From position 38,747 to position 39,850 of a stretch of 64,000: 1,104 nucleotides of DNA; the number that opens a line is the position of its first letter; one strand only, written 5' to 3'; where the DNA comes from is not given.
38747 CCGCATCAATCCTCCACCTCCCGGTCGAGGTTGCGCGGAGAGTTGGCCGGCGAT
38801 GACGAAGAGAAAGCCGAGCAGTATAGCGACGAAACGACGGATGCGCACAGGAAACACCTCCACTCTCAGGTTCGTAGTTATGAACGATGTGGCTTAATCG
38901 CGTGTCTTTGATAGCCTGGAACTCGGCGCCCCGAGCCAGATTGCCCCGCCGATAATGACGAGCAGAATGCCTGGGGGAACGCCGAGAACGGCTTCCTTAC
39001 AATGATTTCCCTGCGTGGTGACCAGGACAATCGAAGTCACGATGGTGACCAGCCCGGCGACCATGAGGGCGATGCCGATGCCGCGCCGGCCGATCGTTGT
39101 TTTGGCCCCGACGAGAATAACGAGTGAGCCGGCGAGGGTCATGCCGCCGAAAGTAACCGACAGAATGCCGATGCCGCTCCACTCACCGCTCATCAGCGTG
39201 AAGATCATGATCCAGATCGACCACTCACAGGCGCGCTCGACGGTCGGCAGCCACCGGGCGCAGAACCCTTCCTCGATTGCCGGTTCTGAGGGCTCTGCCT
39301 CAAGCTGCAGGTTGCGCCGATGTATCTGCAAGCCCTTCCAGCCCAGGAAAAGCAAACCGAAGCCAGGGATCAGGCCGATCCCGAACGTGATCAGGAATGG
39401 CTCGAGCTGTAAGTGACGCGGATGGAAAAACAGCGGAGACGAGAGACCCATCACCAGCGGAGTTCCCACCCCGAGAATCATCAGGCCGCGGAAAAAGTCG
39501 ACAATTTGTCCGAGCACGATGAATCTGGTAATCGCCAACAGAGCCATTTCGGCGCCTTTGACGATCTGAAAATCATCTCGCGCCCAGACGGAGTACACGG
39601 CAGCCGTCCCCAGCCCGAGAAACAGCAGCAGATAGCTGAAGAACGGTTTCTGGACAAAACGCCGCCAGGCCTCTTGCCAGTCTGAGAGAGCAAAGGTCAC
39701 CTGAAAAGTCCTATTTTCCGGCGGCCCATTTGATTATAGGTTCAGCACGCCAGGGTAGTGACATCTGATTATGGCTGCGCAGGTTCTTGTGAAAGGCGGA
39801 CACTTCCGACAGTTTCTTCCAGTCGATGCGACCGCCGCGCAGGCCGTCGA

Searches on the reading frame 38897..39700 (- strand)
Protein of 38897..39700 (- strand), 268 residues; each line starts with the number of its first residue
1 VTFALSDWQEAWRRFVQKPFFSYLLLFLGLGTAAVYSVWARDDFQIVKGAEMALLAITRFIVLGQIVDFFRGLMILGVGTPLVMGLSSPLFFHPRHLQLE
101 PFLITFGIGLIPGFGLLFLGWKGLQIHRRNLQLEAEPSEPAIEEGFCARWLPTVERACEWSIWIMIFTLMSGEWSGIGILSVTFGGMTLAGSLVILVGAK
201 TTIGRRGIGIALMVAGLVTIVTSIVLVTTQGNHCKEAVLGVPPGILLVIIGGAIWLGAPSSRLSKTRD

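Call 4: search_protein_families(library=pfam, proteins=[window:38897-39700:-], max_evalue=1)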
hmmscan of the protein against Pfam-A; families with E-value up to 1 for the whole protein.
window:38897-39700:- (268 aa): 2 families
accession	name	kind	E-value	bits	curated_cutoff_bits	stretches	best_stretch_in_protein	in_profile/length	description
PF12911.12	OppC_N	-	0.099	13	23.9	1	7-29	2-24/53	N-terminal TM domain of oligopeptide transport permease C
PF23778.1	Phage_holin_2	-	0.32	11.7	32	0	180-228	36-83/92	Putative phage holin family 2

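Call 7: search_protein_families(library=ncbifam, proteins=[window:38897-39700:-], max_evalue=1)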
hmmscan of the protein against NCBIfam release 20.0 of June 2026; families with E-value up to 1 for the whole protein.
window:38897-39700:- (268 aa): 0 families

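Call 57: search_protein_representatives(protein=window:38897-39700:-)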
Query: 268 residues. Proteins with E-value up to 0.001 (for the whole library): 17; up to 1e-10: 14; up to 1e-30: 2. The best 17 are listed.
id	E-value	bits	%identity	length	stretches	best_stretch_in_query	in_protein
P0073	1.0e-82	293.9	59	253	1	13-256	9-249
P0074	4.0e-37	144.3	40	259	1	8-254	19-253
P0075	1.9e-28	115.8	37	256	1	16-252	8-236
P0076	7.5e-27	110.6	35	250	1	13-254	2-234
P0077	3.0e-26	108.6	33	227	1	28-251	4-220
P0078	3.3e-20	88.8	33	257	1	22-256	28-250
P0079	2.7e-18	82.5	33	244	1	9-259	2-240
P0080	9.1e-16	74.2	33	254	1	12-257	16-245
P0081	3.0e-14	69.3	32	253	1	17-255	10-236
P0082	4.0e-13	65.6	29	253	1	18-259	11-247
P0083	5.8e-13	65.0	30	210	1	16-184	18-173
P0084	7.6e-13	64.7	31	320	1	17-253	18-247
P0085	2.7e-12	62.9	31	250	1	20-259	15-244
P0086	1.5e-11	60.4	29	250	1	16-258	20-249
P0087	1.3e-09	54.1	41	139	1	17-121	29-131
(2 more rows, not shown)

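Call 58: find_encoding_contigs(protein=P0073, flank=10000, max_places=2)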
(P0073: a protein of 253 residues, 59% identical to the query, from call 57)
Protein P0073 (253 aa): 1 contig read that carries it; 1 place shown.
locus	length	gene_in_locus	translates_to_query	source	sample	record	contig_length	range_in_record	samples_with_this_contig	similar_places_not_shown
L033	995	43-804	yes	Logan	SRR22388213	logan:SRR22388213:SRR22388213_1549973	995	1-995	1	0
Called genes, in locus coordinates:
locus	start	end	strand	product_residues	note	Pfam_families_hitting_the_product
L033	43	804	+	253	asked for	-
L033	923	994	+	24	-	?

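Call 60: find_encoding_contigs(protein=P0074, flank=10000, max_places=2)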
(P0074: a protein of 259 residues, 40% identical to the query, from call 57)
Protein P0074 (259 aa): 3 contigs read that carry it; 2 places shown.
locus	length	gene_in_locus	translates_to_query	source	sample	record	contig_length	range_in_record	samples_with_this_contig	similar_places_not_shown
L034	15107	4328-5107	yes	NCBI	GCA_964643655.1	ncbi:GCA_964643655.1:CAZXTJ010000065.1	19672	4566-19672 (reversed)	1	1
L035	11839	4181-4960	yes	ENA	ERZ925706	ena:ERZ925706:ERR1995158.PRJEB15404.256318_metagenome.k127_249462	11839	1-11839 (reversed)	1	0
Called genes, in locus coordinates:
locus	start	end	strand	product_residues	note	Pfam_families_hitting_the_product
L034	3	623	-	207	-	?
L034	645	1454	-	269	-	PF13424:TPR_12 (faint)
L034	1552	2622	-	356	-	PF03193:RsgA_GTPase, PF02421:FeoB_N (faint), PF00005:ABC_tran (weak), PF01926:MMR_HSR1 (weak)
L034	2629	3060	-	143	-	PF12647:RNHCP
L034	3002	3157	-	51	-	-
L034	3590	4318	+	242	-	PF01209:Ubie_methyltran (faint), PF13847:Methyltransf_31, PF08241:Methyltransf_11, PF08242:Methyltransf_12 (weak), PF13649:Methyltransf_25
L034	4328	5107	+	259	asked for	-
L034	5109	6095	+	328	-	PF00482:T2SSF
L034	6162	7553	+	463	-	PF07705:CARDB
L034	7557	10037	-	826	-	PF00069:Pkinase, PF07714:PK_Tyr_Ser-Thr, PF06293:Kdo (weak), PF03109:ABC1 (faint), PF17667:Pkinase_fungal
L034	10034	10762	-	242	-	PF00300:His_Phos_1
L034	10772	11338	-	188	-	PF00583:Acetyltransf_1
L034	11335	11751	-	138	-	PF02082:Rrf2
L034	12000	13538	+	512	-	-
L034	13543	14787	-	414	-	PF13570:Beta-prop_ACSF4, PF01011:PQQ (faint), PF25293:Beta-prop_EMC1_N (faint), PF13360:PQQ_2, PF13570:Beta-prop_ACSF4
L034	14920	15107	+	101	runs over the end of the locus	-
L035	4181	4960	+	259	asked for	-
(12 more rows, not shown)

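Call 74: search_protein_families(library=padloc, proteins=[window:38897-39700:-], max_evalue=0.001)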
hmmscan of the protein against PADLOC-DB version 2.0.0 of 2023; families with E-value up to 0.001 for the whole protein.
window:38897-39700:- (268 aa): 0 families
